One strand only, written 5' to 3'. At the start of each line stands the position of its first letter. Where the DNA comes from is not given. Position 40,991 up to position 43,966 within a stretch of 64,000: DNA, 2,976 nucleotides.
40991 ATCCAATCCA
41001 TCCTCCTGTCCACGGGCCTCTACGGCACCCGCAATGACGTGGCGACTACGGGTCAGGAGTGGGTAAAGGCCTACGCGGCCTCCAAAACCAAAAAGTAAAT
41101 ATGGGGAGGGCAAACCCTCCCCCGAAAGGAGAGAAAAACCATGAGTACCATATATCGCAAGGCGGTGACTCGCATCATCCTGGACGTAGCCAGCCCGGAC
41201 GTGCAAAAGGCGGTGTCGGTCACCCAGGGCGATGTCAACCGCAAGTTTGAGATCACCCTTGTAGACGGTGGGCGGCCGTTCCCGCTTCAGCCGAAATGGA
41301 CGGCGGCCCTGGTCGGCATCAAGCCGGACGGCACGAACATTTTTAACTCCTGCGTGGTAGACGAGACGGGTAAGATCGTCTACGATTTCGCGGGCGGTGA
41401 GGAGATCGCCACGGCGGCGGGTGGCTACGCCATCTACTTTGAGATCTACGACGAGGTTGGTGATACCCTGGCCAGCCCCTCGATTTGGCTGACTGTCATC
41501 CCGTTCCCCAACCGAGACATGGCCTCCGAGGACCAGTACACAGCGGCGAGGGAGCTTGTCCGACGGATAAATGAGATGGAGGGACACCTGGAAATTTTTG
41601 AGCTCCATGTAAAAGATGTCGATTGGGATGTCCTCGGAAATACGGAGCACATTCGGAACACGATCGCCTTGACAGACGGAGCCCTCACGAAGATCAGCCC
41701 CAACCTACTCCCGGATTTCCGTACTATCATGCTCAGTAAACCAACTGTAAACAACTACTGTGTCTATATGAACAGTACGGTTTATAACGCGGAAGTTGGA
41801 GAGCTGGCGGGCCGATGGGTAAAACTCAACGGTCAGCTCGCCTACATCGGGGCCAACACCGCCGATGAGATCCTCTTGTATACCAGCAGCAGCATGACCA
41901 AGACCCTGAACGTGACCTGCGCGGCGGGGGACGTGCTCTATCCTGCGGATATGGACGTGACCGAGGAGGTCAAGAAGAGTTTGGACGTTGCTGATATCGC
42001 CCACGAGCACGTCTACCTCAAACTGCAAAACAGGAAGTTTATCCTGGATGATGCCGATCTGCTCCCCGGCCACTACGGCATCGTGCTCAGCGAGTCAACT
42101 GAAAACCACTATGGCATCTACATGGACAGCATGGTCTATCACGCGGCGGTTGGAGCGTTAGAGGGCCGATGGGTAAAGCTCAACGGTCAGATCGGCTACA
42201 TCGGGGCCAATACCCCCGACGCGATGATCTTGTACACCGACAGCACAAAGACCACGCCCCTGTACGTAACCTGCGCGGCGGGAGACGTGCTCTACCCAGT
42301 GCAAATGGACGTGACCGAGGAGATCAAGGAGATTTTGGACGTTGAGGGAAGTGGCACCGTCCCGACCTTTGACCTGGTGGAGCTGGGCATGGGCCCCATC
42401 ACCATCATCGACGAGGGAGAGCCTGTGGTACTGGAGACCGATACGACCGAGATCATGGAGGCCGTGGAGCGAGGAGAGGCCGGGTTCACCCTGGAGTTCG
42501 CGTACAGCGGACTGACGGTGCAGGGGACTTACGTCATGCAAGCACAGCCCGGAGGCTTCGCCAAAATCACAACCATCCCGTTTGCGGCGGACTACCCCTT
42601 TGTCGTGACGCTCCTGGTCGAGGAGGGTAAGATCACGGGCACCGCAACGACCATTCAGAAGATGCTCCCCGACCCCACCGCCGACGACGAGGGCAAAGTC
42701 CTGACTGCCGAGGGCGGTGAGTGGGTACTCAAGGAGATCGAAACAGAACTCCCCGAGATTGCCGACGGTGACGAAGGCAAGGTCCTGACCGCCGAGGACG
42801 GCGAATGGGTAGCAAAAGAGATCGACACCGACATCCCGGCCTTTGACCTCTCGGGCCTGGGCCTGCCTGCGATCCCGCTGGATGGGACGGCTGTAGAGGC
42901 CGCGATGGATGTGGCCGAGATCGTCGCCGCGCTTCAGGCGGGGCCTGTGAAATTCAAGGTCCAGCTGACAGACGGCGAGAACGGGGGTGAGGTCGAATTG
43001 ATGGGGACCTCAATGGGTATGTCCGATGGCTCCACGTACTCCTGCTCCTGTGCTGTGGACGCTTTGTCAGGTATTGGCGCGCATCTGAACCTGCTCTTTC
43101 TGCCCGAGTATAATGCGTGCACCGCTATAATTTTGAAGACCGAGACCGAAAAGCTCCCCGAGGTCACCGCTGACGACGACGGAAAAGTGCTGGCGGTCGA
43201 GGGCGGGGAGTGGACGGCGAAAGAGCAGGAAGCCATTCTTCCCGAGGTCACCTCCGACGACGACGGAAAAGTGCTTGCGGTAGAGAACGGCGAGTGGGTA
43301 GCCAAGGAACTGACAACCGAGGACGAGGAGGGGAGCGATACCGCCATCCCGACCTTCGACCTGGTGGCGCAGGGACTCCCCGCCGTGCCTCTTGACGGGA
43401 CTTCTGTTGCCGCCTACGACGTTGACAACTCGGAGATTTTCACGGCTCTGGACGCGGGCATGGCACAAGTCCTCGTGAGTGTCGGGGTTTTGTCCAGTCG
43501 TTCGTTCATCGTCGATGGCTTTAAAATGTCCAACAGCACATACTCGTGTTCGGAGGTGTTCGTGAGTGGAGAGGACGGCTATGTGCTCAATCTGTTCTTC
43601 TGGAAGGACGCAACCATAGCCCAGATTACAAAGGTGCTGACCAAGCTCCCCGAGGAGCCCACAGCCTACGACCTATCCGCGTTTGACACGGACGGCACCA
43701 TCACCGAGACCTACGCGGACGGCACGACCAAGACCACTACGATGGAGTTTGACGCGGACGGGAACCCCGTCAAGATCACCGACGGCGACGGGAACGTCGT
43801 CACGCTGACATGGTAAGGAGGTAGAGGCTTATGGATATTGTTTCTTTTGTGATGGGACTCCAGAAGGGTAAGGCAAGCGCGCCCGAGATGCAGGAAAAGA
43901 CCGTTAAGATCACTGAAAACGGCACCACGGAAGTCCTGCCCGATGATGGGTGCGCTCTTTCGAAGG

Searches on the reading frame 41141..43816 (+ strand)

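Call 77: search_protein_families(library=phrogs, proteins=[window:41141-43816:+], max_evalue=0.00001)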
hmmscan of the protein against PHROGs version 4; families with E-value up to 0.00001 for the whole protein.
window:41141-43816:+ (891 aa): 1 family
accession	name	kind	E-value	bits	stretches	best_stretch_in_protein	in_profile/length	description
phrog_10972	-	tail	3.9e-07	30.9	1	7-106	3-100/343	tail fiber protein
